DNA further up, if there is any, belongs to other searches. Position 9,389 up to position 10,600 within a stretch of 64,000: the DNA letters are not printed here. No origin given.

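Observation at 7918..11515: Divergent BrxR/CapW-like WYL regulator facing an uncharacterised four-gene cluster: candidate novel regulated defence/exclusion module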

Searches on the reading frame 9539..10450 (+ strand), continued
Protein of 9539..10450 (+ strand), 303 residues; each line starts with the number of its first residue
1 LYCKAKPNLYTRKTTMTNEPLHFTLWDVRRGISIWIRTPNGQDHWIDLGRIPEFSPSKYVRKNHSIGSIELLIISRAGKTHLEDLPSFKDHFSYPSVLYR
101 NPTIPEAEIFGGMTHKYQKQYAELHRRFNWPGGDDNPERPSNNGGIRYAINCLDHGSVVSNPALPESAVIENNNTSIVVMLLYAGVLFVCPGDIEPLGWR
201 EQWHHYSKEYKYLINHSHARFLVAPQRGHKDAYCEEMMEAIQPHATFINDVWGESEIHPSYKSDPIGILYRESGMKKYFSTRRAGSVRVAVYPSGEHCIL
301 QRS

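Call 74: find_encoding_contigs(protein=P0084, flank=9000, max_places=1)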
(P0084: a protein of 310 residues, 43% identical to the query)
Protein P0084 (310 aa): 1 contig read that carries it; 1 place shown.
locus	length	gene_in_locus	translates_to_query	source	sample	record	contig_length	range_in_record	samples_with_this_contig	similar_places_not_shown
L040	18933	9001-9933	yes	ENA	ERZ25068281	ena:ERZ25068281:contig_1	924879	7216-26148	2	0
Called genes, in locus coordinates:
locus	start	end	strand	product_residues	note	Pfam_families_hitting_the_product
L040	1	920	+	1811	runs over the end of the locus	-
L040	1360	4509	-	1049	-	PF00226:DnaJ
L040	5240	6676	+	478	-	-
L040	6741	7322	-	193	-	PF13384:HTH_23, PF06056:Terminase_5 (faint), PF13518:HTH_28, PF13551:HTH_29, PF13592:HTH_33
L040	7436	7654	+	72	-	-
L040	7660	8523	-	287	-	PF06114:Peptidase_M78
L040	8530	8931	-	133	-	PF12844:HTH_19 (weak), PF13560:HTH_31, PF01381:HTH_3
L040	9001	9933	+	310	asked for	-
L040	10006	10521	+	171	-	-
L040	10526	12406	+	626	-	-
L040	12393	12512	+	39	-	-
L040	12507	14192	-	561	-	PF01580:FtsK_SpoIIIE (faint), PF01935:DUF87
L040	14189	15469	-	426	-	PF13289:SIR2_2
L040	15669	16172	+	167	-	PF04754:Transposase_31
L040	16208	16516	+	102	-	PF27070:HTH_Rpn_C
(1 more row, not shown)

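Call 91: search_protein_representatives(alignment_id=A2)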
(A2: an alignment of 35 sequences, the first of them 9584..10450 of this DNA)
Query: 35 sequences, 286 profile positions. Proteins with E-value up to 0.001 (for the whole library): 9184; up to 1e-10: 789; up to 1e-30: 94. The best 150 are listed.
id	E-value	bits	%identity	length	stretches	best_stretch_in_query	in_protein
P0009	8.7e-149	510.8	-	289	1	1-285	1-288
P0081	5.9e-130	449.0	-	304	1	3-285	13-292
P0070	8.4e-115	399.2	-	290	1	1-285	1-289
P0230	1.2e-96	339.7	-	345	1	3-283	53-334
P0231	2.0e-96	338.9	-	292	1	2-279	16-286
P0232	8.7e-95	333.6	-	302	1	4-231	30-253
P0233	4.6e-89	314.8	-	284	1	4-285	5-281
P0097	8.6e-87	307.3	-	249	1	102-286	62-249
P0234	2.6e-82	292.6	-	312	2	1-254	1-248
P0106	4.1e-77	275.5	-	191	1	100-285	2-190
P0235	3.1e-71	256.3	-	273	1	4-279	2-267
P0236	2.4e-69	250.1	-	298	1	5-284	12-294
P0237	7.8e-65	235.3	-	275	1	7-280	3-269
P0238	1.1e-64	234.8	-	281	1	5-278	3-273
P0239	4.9e-62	226.1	-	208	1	37-177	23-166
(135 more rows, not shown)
